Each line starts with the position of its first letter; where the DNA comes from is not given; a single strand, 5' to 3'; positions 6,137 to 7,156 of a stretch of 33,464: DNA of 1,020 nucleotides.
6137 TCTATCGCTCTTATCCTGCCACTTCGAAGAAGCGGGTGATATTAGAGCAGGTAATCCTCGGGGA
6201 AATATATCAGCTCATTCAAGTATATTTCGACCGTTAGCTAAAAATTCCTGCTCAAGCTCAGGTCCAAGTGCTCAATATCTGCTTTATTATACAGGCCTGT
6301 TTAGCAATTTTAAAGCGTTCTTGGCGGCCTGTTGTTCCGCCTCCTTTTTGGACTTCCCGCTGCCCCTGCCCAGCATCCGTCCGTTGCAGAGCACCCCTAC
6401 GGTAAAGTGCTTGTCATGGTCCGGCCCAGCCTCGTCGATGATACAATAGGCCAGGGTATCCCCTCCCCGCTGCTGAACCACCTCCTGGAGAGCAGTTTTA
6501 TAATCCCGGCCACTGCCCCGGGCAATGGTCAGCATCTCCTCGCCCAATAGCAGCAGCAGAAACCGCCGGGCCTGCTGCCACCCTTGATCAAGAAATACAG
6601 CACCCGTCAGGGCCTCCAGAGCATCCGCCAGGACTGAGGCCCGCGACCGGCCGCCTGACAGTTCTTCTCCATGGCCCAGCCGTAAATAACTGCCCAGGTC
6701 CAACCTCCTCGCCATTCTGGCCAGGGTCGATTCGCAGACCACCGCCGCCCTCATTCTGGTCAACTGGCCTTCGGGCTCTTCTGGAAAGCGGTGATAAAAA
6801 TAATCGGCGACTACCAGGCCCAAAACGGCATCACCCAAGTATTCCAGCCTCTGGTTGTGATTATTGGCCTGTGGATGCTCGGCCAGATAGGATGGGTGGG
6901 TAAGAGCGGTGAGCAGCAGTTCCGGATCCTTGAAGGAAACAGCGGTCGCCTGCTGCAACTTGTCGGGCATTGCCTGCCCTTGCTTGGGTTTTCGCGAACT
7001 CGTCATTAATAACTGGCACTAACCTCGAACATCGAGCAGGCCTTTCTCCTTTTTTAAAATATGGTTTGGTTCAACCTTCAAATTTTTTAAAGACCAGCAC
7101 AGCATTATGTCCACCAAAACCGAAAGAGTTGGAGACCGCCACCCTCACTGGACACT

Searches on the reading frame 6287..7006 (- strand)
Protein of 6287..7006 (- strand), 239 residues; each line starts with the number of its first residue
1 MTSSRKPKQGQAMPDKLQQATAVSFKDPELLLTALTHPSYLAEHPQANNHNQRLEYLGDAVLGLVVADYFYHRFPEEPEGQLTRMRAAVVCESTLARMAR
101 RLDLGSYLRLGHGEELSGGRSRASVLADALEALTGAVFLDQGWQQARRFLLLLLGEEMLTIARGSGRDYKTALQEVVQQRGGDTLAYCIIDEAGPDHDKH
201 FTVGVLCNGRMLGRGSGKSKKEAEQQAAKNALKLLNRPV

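Call 30: find_encoding_contigs(protein=window:6287-7006:-, flank=1500, max_places=10)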
Protein window:6287-7006:- (239 aa): no gene with exactly this product is on record in the collection.
